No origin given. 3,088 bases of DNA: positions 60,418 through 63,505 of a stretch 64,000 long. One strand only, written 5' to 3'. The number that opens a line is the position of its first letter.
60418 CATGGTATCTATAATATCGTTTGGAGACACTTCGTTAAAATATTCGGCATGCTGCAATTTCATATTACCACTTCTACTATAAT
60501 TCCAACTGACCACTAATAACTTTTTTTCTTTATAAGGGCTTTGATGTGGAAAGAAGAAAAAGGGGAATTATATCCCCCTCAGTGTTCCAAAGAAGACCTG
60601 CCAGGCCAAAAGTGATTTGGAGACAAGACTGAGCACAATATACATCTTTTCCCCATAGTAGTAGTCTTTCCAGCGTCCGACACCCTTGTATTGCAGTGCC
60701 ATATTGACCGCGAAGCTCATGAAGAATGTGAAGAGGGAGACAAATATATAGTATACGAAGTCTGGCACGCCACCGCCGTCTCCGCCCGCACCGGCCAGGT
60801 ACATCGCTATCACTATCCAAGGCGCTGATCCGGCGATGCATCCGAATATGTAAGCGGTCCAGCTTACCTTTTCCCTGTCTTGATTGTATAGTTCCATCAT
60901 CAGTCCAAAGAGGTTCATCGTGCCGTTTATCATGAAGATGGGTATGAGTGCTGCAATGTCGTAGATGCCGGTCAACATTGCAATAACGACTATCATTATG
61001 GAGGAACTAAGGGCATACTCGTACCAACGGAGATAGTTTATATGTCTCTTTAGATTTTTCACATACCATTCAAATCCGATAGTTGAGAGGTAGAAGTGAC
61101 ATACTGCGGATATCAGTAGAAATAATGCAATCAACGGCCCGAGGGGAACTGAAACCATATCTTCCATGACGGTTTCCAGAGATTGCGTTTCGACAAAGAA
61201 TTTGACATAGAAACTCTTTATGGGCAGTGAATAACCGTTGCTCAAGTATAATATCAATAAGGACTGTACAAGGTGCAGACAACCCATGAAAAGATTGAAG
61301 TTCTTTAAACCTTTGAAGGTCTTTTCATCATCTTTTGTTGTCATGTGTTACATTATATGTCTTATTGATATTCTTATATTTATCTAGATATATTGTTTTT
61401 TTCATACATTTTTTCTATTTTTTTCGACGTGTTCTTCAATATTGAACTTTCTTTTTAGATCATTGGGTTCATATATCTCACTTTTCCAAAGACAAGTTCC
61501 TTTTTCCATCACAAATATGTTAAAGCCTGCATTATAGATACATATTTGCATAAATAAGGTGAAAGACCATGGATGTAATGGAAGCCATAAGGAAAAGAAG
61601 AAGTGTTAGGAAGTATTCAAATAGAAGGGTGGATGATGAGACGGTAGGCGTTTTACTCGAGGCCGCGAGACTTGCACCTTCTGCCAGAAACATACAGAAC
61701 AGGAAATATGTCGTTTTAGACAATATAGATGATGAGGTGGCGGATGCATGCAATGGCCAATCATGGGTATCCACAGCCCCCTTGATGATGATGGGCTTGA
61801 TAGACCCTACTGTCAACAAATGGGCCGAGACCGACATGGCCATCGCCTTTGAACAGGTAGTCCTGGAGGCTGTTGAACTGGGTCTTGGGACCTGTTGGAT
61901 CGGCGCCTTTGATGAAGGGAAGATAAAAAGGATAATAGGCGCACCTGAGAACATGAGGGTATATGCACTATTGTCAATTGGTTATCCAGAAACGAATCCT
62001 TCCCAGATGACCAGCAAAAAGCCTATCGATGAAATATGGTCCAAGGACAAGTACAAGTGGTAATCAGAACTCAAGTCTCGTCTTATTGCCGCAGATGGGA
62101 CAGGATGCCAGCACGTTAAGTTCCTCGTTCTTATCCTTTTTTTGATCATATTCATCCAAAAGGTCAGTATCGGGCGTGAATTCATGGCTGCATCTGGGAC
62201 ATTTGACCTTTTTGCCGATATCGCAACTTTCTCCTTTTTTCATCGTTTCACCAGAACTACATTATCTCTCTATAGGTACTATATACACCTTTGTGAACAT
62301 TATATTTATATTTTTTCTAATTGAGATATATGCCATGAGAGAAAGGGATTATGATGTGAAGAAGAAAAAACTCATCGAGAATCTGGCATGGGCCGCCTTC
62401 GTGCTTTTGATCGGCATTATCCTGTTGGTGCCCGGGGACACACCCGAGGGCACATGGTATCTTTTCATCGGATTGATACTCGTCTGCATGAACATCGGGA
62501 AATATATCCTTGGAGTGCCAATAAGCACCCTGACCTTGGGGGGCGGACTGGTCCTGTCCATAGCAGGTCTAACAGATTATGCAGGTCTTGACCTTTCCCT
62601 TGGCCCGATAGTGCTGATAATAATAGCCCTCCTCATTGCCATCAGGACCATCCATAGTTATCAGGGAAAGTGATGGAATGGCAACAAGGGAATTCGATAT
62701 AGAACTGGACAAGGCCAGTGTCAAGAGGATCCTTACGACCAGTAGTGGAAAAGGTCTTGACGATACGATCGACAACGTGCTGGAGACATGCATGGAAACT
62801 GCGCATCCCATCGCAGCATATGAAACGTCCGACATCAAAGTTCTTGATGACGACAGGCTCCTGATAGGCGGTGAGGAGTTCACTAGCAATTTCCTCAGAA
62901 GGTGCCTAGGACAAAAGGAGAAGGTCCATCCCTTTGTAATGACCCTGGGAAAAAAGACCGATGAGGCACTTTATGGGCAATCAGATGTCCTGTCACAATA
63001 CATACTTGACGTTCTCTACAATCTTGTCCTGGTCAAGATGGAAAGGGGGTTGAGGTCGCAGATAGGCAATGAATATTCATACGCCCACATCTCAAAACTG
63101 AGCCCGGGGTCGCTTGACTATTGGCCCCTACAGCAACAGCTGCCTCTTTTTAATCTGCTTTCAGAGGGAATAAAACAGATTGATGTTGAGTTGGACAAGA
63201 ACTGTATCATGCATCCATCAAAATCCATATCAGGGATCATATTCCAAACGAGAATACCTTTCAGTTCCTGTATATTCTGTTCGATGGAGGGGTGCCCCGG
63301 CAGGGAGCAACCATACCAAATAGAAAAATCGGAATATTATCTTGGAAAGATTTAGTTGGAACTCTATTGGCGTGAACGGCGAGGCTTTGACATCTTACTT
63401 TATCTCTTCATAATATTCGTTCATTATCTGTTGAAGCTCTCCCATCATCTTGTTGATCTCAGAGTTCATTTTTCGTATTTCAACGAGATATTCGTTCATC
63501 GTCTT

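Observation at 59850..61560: Heliorhodopsin gene in an AT-rich islet of an F430-encoding anaerobic archaeon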

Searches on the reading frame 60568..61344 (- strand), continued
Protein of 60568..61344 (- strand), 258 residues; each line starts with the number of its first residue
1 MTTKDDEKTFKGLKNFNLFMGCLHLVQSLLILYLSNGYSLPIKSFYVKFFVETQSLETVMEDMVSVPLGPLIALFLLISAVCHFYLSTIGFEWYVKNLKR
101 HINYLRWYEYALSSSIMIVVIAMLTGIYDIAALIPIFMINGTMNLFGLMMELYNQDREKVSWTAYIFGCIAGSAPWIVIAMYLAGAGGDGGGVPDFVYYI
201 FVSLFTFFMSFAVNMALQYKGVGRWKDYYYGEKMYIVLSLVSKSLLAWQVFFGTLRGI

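Call 27: find_related_loci(query=window:60568-61344:-, collection=genome_contigs, flank=6000)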
Query window:60568-61344:- (258 aa) in genome_contigs; peptide patterns used: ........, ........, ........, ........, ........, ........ (x = any residue, [..] = any of these).
52 stretches matched a pattern; 35 encode a relative of the query (tblastn E <= 1e-3); 35 distinct loci.
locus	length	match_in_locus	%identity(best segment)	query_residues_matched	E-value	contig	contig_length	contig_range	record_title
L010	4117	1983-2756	78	1-258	4e-137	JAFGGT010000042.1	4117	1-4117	MAG: Candidatus Methanofastidiosia archaeon isolate Zod_Metabat.1406 k87_1905861, whole genome shotgun sequence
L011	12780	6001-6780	47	3-256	3e-74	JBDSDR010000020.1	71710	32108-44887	MAG: Candidatus Saccharimonadales bacterium isolate cluster1_bin.186 k127_15773257, whole genome shotgun sequence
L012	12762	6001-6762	47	9-256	2e-73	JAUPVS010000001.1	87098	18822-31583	MAG: Patescibacteria group bacterium isolate erpe_2018_sw_33hr_WHONDRS-SW48-000096_A_bin.23 scaffold_11, whole genome sh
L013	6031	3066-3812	49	5-255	4e-70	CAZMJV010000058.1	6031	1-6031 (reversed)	MAG TPA_asm: uncultured Coriobacteriia bacterium isolate binchicken_co152_60 genome assembly, contig: NODE_13031_length_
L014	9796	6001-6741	48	7-255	8e-69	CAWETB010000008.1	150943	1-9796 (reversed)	MAG: uncultured Gaiellaceae bacterium isolate MFD03975.bin.2.68 genome assembly, contig: contig_27339, whole genome shot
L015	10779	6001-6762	46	10-256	3e-67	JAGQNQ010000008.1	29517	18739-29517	MAG: Candidatus Saccharibacteria bacterium isolate HKST-UBA72 NODE_8_length_29517_cov_3.475340, whole genome shotgun seq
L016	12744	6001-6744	45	6-255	1e-65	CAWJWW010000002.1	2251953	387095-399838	MAG: uncultured Gaiellaceae bacterium isolate MFD01275.bin.2.3 genome assembly, contig: contig_1564, whole genome shotgu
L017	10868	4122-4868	52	4-255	3e-65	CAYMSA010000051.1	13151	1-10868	MAG TPA_asm: uncultured Coriobacteriaceae bacterium isolate binchicken_co27_458 genome assembly, contig: NODE_8349_lengt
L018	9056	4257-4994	46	7-255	2e-63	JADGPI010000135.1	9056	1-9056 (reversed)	MAG: Thermoleophilia bacterium isolate Chersky_299 k127_7113920, whole genome shotgun sequence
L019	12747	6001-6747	44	15-256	4e-63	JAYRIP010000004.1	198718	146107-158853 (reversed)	MAG: Candidatus Saccharimonadales bacterium isolate SZ_szas25bin.56 k141_552640, whole genome shotgun sequence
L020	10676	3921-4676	47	2-257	6e-62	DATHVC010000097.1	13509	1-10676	MAG TPA_asm: Actinomycetota bacterium isolate SMAG_U16123 k141_475539, whole genome shotgun sequence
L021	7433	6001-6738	46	7-255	1e-61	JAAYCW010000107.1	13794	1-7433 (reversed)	MAG: Actinomycetota bacterium isolate AS06rmzACSIP_50 144034_AS06, whole genome shotgun sequence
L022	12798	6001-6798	44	2-256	1e-61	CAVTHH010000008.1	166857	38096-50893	MAG: Candidatus Bathyarchaeota archaeon isolate MFD05942.bin.2.194 genome assembly, contig: contig_43240, whole genome s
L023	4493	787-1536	45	2-257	1e-60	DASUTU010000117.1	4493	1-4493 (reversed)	MAG TPA_asm: Actinomycetota bacterium isolate SMAG_U1771 k141_963429, whole genome shotgun sequence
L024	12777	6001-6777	44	9-256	6e-61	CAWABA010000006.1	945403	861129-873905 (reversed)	MAG: Candidatus Bathyarchaeota archaeon isolate MFD01476.bin.2.176 genome assembly, contig: contig_19830, whole genome s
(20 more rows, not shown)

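Call 28: find_encoding_contigs(protein=P0004, flank=6000, max_places=2)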
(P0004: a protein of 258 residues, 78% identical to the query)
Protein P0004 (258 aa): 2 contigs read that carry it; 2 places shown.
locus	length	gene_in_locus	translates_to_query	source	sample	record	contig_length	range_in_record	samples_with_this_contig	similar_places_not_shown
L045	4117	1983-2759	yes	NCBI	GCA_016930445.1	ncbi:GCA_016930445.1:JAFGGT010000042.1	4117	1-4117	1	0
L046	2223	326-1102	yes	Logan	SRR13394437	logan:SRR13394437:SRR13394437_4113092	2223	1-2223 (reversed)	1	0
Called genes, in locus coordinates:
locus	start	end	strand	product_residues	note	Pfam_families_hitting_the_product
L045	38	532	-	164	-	PF14512:TM1586_NiRdase, PF00881:Nitroreductase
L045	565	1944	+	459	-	PF00875:DNA_photolyase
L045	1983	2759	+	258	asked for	PF18761:Heliorhodopsin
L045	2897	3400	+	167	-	-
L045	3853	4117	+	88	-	?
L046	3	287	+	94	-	?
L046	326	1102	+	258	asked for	PF18761:Heliorhodopsin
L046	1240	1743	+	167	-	-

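Call 29: find_encoding_contigs(protein=P0003, flank=6000, max_places=2)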
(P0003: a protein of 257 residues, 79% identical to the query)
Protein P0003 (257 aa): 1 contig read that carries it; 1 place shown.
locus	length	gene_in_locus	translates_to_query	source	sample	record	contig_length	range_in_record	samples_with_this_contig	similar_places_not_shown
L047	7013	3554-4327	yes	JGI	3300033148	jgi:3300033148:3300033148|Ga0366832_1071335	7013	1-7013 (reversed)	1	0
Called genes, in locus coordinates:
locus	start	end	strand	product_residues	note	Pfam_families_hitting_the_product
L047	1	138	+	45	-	?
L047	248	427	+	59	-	-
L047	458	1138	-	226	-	-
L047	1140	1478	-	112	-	-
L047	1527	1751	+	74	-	-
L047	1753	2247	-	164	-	PF00881:Nitroreductase, PF14512:TM1586_NiRdase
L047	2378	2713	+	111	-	PF00875:DNA_photolyase (faint)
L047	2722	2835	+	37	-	-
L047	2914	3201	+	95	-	-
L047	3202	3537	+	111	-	-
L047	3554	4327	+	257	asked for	PF18761:Heliorhodopsin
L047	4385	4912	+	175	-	-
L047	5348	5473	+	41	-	-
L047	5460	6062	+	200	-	PF07796:DUF1638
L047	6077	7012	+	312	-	?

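Call 30: find_encoding_contigs(protein=P0010, flank=6000, max_places=2)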
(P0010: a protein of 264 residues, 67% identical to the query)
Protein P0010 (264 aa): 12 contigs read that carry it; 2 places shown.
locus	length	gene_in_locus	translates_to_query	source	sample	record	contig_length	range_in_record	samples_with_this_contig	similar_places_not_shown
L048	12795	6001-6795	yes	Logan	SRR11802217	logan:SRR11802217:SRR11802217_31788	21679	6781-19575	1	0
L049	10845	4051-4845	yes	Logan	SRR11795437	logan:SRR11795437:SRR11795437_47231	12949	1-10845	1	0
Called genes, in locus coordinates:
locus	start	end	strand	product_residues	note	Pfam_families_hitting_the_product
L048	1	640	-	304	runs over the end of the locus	PF23213:, PF23212:DUF7064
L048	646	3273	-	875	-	PF01326:PPDK_N, PF27448:Rph_4th, PF00391:PEP-utilizers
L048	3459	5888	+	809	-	PF20437:LonC_helical, PF13654:AAA_32, PF20436:LonB_AAA-LID, PF05362:Lon_C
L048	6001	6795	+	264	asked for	PF18761:Heliorhodopsin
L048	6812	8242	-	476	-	PF02127:Peptidase_M18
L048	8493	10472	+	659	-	PF22842:Pel9A-like_beta_helix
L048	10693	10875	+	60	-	PF01106:NifU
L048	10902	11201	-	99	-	-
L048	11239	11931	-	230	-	PF00578:AhpC-TSA, PF08534:Redoxin, PF10417:1-cysPrx_C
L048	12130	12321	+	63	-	-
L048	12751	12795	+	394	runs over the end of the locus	PF00753:Lactamase_B, PF19583:ODP, PF12706:Lactamase_B_2 (faint), PF00258:Flavodoxin_1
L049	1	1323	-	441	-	?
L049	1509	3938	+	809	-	PF20437:LonC_helical, PF13654:AAA_32, PF20436:LonB_AAA-LID, PF05362:Lon_C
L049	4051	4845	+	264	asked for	PF18761:Heliorhodopsin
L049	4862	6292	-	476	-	PF02127:Peptidase_M18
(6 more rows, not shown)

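Call 58: list_cluster_members(proteins=[P0001, P0002, P0003, P0006, P0007, P0008, P0009, P0010, P0011, P0013])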
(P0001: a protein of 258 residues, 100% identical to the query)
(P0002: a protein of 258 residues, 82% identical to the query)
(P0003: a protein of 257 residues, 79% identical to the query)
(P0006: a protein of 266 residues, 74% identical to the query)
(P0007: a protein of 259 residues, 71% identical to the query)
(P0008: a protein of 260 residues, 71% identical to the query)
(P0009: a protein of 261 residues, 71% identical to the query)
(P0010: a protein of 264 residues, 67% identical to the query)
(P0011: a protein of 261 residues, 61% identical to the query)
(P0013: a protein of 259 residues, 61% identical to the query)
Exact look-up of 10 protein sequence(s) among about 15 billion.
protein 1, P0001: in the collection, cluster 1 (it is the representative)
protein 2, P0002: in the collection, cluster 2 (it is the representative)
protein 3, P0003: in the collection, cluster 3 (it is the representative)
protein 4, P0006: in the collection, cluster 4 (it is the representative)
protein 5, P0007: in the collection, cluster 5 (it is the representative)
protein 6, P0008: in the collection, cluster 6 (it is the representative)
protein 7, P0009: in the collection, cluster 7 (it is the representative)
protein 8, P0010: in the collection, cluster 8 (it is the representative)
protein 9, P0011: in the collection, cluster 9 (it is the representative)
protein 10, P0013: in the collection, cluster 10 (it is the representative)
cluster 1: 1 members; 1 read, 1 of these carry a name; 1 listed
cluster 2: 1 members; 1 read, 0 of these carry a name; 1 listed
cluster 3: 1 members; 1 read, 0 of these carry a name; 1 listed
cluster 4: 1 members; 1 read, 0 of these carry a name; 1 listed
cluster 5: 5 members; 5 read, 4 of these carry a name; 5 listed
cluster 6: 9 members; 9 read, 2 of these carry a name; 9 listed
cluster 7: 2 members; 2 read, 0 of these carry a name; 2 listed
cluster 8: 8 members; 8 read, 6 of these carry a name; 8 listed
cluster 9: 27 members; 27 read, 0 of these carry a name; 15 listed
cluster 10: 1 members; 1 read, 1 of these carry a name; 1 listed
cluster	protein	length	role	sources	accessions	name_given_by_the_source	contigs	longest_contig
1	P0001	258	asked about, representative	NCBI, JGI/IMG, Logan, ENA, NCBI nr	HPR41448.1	MAG TPA: heliorhodopsin HeR [Candidatus Methanofastidiosa archaeon] | heliorhodopsin HeR [Candidatus Methanofastidiosa archaeon]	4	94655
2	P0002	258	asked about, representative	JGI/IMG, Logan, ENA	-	-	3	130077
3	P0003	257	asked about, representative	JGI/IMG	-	-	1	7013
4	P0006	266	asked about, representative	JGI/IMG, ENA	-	-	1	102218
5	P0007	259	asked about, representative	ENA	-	-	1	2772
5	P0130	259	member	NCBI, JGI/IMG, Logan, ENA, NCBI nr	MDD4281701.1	MAG: heliorhodopsin HeR [Candidatus Methanofastidiosa archaeon] | hypothetical protein | heliorhodopsin HeR [Candidatus Methanofastidiosa archaeon]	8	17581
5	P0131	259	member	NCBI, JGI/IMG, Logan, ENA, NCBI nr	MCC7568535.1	MAG: heliorhodopsin HeR [Candidatus Methanofastidiosa archaeon] | heliorhodopsin HeR [Candidatus Methanofastidiosa archaeon]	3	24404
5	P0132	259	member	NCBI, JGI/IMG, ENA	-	hypothetical protein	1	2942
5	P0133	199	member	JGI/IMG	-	hypothetical protein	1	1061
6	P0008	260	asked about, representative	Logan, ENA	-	-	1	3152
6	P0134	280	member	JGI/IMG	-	hypothetical protein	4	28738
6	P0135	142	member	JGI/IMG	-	hypothetical protein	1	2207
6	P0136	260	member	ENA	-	-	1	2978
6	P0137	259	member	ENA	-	-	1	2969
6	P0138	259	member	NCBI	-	-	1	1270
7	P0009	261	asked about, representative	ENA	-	-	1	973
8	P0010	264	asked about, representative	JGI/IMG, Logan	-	hypothetical protein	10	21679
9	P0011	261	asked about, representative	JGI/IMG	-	-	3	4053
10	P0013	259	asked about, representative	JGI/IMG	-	hypothetical protein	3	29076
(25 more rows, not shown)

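Call 59: find_encoding_contigs(protein=P0131, flank=7000, max_places=2)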
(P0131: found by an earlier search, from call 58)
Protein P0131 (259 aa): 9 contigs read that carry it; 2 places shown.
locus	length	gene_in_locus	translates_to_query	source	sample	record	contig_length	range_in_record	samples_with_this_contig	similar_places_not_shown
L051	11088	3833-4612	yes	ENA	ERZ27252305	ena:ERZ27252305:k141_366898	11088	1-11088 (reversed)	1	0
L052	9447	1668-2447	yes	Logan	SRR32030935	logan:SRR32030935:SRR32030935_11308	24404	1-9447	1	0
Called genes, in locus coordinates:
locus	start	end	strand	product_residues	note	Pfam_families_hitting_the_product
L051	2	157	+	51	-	?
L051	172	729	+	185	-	PF03706:LPG_synthase_TM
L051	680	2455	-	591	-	PF02730:AFOR_N, PF01314:AFOR_C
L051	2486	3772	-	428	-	PF00890:FAD_binding_2 (faint), PF01266:DAO, PF07992:Pyr_redox_2 (faint), PF13450:NAD_binding_8 (faint), PF00732:GMC_oxred_N, PF05199:GMC_oxred_C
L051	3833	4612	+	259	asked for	PF18761:Heliorhodopsin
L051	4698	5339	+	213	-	PF00406:ADK, PF13207:AAA_17, PF17213:Hydin_ADK (faint), PF05191:ADK_lid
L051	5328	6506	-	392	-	PF00155:Aminotran_1_2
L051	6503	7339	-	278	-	PF01678:DAP_epimerase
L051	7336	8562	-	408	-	PF00278:Orn_DAP_Arg_deC, PF02784:Orn_Arg_deC_N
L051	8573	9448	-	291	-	PF00701:DHDPS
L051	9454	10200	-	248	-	PF01113:DapB_N, PF05173:DapB_C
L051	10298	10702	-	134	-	PF12172:zf-ChsH2, PF01796:OB_ChsH2_C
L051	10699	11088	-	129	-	?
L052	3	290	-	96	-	?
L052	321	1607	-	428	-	PF00890:FAD_binding_2 (faint), PF01266:DAO (weak), PF07992:Pyr_redox_2 (faint), PF00732:GMC_oxred_N, PF12837:Fer4_6 (faint), PF05199:GMC_oxred_C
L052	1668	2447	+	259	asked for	PF18761:Heliorhodopsin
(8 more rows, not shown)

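Call 60: find_encoding_contigs(protein=P0134, flank=7000, max_places=2)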
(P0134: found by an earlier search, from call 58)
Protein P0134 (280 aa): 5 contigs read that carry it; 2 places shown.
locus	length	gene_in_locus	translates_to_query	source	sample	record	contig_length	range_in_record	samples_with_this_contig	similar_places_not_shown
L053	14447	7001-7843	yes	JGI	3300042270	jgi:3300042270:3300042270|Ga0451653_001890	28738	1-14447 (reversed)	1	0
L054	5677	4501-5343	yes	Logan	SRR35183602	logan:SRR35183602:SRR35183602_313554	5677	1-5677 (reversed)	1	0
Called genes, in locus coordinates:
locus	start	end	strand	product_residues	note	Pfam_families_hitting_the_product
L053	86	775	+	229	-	PF01255:Prenyltransf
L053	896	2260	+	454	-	PF00162:PGK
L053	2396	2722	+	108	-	-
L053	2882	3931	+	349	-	PF03706:LPG_synthase_TM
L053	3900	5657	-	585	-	PF02730:AFOR_N, PF01314:AFOR_C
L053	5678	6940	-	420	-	PF01266:DAO (faint), PF00732:GMC_oxred_N, PF05199:GMC_oxred_C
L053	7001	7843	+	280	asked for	PF18761:Heliorhodopsin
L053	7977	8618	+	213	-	PF00406:ADK, PF13207:AAA_17, PF05191:ADK_lid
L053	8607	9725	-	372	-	PF00155:Aminotran_1_2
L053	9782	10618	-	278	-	PF01678:DAP_epimerase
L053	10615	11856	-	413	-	PF00278:Orn_DAP_Arg_deC, PF02784:Orn_Arg_deC_N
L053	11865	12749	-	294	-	PF00701:DHDPS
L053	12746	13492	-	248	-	PF01113:DapB_N, PF05173:DapB_C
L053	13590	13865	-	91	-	PF01796:OB_ChsH2_C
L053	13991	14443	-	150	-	PF02803:Thiolase_C, PF22691:Thiolase_C_1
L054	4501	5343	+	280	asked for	PF18761:Heliorhodopsin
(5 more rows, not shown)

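Call 81: search_protein_families(library=pfam, proteins=[L008:4140-4886:-, L005:5203-5913:-, L008:6030-6803:-, L008:6813-7487:-, L008:5436-5756:-], max_evalue=0.01)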
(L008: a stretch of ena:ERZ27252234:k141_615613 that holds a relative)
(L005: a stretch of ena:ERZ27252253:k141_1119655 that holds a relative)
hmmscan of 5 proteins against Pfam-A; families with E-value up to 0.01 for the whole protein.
L008:4140-4886:- (248 aa): 2 families
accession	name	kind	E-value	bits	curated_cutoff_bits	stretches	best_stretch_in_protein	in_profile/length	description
PF07411.17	DUF1508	-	3.9e-20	71.9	22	1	199-246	1-48/48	Domain of unknown function (DUF1508)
PF09202.17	Rio2_N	-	0.00024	21.8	27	0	108-169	9-68/82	Rio2, N-terminal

L005:5203-5913:- (236 aa): 1 family
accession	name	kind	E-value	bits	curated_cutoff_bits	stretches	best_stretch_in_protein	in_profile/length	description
PF07411.17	DUF1508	-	7.4e-20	71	22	1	189-234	3-48/48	Domain of unknown function (DUF1508)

L008:6030-6803:- (257 aa): 1 family
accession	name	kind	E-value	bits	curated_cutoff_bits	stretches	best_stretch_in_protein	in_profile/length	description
PF07796.16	DUF1638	-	1.5e-29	103.4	27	1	71-236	1-160/161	Protein of unknown function (DUF1638)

L008:6813-7487:- (224 aa): 0 families

L008:5436-5756:- (106 aa): 1 family
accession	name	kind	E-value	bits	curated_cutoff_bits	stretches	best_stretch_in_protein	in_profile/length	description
PF22263.1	DUF6951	-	1.4e-18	67.6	27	1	2-90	1-94/101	Family of unknown function (DUF6951)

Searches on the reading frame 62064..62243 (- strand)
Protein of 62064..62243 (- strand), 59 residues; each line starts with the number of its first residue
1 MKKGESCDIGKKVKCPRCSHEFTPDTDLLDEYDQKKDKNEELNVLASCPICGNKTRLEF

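Call 3: search_protein_families(library=pfam, proteins=[window:62064-62243:-], max_evalue=0.01)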
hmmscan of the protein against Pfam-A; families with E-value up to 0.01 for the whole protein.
window:62064-62243:- (59 aa): 12 families
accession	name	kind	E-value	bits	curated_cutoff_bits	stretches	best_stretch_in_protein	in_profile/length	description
PF14205.11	Cys_rich_KTR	-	0.00017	21.8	25.5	1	47-57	5-15/54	Cysteine-rich KTR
PF24460.1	DUF7575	-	0.0002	21.1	28.5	0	12-26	3-17/28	Domain of unknown function (DUF7575)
PF25207.1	DUF7837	-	0.00034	21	27.8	1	14-53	7-42/47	Domain of unknown function (DUF7837)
PF13717.11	Zn_ribbon_4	-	0.00041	20.7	30.3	1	10-23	23-36/36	zinc-ribbon domain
PF13719.11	Zn_ribbon_5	-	0.0011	19.1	29.3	0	9-23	22-36/37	zinc-ribbon domain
PF13248.11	Zn_ribbon_3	-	0.0015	18.3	27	0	47-54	4-11/26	zinc-ribbon domain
PF23451.1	Zn_ribbon_PaaD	-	0.0022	18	27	0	11-23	13-25/53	PaaD zinc beta ribbon domain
PF05605.18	zf-Di19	-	0.0029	18.2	27.5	1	12-56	2-42/54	Drought induced 19 protein (Di19), zinc-binding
PF15750.11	UBZ_FAAP20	-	0.0038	17.4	25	0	13-25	2-14/35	Ubiquitin-binding zinc-finger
PF14446.12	Prok-RING_1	-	0.0041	17.5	29.1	0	11-28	3-20/54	Prokaryotic RING finger family 1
PF14255.11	Cys_rich_CPXG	-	0.0047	17.3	25.2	0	13-35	1-22/52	Cysteine-rich CPXCG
PF23454.1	Zn_ribbon_Brz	-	0.005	17.8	27.9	0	12-23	5-16/58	Transcriptional regulator Brz zinc beta ribbon domain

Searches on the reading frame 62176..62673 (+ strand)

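Call 3: search_protein_families(library=pfam, proteins=[window:62176-62673:+], max_evalue=0.01)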
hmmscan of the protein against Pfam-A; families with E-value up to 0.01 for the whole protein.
window:62176-62673:+ (165 aa): 1 family
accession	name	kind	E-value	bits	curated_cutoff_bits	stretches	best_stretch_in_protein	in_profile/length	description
PF04987.19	PigN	-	0.004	16.4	25.4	1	43-161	145-248/456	Phosphatidylinositolglycan class N (PIG-N)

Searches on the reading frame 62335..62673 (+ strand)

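Call 35: search_protein_families(library=pfam, proteins=[window:62335-62673:+], max_evalue=0.1)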
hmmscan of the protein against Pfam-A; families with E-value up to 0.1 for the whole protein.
window:62335-62673:+ (112 aa): 1 family
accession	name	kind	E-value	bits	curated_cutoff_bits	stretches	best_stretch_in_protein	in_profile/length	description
PF04987.19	PigN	-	0.016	14.4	25.4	1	9-109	163-249/456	Phosphatidylinositolglycan class N (PIG-N)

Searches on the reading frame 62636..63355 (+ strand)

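Call 3: search_protein_families(library=pfam, proteins=[window:62636-63355:+], max_evalue=0.01)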
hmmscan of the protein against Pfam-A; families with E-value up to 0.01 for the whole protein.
window:62636-63355:+ (239 aa): 1 family
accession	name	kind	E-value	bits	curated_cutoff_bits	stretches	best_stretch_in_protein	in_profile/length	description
PF02965.22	Met_synt_B12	-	0.0058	16.6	25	0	170-204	215-248/273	Vitamin B12 dependent methionine synthase, activation domain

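Call 11: search_protein_families(library=ncbifam, proteins=[window:62636-63355:+], max_evalue=0.00001)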
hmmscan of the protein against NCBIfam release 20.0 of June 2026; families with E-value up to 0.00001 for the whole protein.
window:62636-63355:+ (239 aa): 0 families

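Call 35: search_protein_families(library=pfam, proteins=[window:62678-63355:+], max_evalue=0.1)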
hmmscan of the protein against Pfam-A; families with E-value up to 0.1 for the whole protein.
window:62678-63355:+ (225 aa): 1 family
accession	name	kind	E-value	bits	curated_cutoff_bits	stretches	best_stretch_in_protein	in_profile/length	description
PF02965.22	Met_synt_B12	-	0.0051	16.7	25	1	156-190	215-248/273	Vitamin B12 dependent methionine synthase, activation domain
